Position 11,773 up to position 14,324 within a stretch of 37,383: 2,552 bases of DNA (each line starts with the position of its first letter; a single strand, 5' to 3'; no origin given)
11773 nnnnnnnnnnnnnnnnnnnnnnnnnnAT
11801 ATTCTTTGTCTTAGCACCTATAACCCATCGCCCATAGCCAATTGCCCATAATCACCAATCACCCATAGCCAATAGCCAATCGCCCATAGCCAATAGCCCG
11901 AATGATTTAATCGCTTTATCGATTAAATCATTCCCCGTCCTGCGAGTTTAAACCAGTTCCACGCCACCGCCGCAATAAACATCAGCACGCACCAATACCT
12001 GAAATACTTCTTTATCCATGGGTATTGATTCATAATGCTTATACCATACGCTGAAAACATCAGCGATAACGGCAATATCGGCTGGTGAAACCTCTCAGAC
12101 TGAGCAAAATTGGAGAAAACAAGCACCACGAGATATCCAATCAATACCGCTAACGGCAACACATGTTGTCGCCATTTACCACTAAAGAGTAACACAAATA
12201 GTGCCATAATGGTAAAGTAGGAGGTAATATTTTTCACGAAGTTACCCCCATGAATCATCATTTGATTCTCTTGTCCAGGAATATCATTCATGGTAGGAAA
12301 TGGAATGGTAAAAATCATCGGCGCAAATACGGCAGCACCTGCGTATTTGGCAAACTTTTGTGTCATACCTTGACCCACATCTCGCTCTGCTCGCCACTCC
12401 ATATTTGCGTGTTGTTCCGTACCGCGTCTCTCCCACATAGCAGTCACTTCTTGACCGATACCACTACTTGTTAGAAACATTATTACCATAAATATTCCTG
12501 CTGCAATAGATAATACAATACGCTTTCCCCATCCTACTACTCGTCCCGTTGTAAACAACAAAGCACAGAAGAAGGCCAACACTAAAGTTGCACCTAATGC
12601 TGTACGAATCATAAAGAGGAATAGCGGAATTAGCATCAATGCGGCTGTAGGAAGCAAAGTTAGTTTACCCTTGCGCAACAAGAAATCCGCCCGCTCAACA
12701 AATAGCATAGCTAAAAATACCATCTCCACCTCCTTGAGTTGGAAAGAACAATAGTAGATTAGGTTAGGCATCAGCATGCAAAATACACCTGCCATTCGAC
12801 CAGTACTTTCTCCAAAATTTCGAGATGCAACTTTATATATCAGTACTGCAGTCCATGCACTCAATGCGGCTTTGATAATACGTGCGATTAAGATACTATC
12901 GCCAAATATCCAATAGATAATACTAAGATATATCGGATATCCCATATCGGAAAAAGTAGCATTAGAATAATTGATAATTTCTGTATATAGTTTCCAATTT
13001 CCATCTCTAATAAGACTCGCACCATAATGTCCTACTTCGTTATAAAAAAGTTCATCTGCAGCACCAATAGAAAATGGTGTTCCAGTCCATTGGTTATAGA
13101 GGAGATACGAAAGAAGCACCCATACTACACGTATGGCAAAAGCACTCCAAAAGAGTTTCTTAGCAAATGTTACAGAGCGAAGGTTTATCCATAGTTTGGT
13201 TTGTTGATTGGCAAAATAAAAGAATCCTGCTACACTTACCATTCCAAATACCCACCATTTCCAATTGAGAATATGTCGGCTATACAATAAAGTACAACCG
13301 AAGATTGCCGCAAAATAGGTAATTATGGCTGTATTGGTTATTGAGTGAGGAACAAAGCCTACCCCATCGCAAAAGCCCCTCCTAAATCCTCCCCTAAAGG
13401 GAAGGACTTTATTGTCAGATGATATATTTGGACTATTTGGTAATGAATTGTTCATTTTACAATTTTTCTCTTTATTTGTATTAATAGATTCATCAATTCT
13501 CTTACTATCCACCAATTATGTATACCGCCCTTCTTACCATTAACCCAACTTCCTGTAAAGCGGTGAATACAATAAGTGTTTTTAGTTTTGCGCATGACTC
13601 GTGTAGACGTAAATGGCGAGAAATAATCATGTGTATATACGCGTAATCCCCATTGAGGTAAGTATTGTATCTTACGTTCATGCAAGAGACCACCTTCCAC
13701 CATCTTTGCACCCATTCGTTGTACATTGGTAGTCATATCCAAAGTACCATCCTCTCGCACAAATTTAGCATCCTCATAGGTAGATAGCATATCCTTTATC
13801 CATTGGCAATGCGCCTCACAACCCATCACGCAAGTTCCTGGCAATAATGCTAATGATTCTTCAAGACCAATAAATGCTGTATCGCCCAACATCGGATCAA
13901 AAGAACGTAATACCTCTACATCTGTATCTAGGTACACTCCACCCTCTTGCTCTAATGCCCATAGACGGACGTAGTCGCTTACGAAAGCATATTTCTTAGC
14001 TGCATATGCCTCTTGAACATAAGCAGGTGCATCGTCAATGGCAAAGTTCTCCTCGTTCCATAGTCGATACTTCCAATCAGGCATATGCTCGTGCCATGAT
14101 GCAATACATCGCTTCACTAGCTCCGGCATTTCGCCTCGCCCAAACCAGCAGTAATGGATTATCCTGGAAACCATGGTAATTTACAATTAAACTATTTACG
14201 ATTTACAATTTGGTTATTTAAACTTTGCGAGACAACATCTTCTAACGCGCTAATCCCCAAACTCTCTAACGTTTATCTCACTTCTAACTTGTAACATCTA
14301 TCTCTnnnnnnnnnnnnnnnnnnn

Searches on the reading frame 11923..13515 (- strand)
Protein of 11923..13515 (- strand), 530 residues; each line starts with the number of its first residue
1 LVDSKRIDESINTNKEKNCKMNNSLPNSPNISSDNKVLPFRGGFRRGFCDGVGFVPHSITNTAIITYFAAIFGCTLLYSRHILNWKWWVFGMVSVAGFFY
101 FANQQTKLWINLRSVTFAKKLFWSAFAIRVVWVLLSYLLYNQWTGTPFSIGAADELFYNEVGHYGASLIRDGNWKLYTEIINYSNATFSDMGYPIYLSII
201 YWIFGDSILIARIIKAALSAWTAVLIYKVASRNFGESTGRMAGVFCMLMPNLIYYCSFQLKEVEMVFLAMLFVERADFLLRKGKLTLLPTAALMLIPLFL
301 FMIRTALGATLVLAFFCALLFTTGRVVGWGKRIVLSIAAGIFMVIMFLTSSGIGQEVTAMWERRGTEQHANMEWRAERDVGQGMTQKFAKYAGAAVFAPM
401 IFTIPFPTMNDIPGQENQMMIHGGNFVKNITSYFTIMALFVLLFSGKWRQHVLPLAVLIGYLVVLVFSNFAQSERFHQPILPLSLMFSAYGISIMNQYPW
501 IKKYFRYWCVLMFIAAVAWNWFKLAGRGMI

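Call 15: search_protein_families(library=pfam, proteins=[window:11923-13515:-])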
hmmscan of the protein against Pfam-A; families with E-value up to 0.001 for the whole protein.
window:11923-13515:- (530 aa): 1 family
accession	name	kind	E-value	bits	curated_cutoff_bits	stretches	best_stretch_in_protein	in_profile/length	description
PF03901.23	Glyco_transf_22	-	0.00027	20.7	23.8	1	428-521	266-360/414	Alg9-like mannosyltransferase family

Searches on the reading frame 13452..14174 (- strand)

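Call 35: search_protein_families(library=pfam, proteins=[window:13452-14174:-], max_evalue=0.01)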
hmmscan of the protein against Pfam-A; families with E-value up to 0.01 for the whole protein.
window:13452-14174:- (240 aa): 3 families
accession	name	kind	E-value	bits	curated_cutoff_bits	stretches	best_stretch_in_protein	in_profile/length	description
PF04488.21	Gly_transf_sug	-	1.5e-16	61.3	23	1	17-101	1-92/93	Glycosyltransferase sugar-binding region containing DXD motif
PF05704.18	Caps_synth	-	1.1e-11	45.1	24.5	1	5-103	49-151/278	Capsular polysaccharide synthesis protein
PF12919.13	TcdA_TcdB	-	1.8e-07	31.2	23.6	1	51-86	159-194/382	TcdA/TcdB catalytic glycosyltransferase domain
